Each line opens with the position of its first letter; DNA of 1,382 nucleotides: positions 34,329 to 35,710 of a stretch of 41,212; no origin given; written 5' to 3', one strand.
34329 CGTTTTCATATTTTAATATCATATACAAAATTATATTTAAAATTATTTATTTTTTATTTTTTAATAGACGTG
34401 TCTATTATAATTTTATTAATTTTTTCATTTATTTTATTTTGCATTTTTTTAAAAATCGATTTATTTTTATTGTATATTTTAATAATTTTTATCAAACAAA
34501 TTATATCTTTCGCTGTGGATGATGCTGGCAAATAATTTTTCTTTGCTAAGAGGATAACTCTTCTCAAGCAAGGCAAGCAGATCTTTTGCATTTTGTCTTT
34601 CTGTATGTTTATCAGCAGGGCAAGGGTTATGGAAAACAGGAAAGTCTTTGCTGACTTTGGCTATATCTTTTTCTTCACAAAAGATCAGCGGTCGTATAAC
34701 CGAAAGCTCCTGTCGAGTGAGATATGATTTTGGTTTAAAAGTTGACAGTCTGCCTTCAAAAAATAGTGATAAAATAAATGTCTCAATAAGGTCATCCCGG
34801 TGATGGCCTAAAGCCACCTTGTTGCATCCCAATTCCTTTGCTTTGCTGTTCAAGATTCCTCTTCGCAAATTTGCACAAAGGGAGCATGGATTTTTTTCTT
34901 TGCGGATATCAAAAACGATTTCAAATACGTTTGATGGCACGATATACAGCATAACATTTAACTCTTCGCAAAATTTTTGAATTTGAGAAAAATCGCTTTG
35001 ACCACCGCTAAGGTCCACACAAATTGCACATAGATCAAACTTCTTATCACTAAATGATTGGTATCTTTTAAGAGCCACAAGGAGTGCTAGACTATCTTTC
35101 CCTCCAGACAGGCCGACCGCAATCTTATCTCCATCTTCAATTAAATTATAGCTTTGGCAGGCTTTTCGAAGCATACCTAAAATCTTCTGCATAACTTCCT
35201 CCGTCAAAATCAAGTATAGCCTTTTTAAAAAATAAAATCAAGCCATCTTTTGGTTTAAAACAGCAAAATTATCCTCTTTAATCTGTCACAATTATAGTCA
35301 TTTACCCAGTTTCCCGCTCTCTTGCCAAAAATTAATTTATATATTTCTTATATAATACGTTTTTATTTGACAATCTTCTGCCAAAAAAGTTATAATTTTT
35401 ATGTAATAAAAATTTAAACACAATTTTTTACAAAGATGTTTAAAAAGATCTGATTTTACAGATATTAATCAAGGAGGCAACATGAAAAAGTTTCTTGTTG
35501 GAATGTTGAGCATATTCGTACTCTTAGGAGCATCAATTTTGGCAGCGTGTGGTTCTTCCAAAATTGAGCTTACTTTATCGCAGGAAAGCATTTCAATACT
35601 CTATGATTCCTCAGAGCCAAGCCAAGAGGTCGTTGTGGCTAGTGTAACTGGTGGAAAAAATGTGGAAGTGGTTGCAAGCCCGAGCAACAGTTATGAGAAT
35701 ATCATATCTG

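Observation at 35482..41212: A second giant lipoprotein gene that the ORF track misses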

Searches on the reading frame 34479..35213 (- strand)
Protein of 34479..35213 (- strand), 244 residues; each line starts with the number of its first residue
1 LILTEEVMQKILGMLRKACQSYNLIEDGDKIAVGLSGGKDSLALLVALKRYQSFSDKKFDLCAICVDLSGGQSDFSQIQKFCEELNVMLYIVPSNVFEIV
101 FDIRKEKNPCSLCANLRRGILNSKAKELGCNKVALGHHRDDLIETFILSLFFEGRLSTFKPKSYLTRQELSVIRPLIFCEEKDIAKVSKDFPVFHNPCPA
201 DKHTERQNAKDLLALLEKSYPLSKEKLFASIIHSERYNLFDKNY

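Call 8: search_protein_families(library=pfam, proteins=[window:34479-35213:-], max_evalue=0.00001)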
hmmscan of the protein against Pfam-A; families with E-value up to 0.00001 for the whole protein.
window:34479-35213:- (244 aa): 1 family
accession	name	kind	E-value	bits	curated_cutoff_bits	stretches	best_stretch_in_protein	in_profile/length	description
PF01171.26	ATP_bind_3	-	2.9e-18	66.7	27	1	30-190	1-158/182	PP-loop family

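Call 110: search_protein_families(library=ncbifam, proteins=[window:34479-35213:-], max_evalue=0.01)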
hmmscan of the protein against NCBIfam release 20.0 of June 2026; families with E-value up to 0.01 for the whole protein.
window:34479-35213:- (244 aa): 9 families
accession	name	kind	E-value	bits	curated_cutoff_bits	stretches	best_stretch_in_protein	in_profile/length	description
NF007972.0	PRK10696.1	equivalog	2.9e-60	204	272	1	6-243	19-260/295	tRNA 2-thiocytidine(32) synthetase TtcA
TIGR02432.1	lysidine_TilS_N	equivalog_domain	5.6e-21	75.3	93.6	1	30-208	1-182/189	tRNA lysidine(34) synthetase TilS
NF049949.1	tRNAsynTtuAPyrococ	equivalog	6.1e-16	58.4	450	1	14-233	33-255/292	tRNA-5-methyluridine(54) 2-sulfurtransferase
NF047749.1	tRNAThiolNcsA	equivalog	2.7e-12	46.4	500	1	26-229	51-273/322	tRNA 2-thiolation protein NcsA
TIGR00268.2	TIGR00268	equivalog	1.2e-05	24.8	150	1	24-144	9-126/259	ATP-dependent sacrificial sulfur transferase LarE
NF007942.0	PRK10660.1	equivalog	0.00019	20.3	606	1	26-178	15-162/439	tRNA lysidine(34) synthetase TilS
NF001138.1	PRK00143.1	equivalog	0.0021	17.1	284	1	30-139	1-123/345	tRNA 2-thiouridine(34) synthase MnmA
TIGR00552.1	nadE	equivalog_domain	0.0023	17.2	63.65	1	8-106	6-98/251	NAD(+) synthase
TIGR00420.1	trmU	equivalog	0.0059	15.5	236.95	0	29-138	1-126/351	tRNA 2-thiouridine(34) synthase MnmA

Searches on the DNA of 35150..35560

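Call 101: search_rna_families(source=window, start=35150, end=35560, threshold=evalue, max_evalue=1)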
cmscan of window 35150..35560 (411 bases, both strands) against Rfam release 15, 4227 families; matches with E-value up to 1: 0.
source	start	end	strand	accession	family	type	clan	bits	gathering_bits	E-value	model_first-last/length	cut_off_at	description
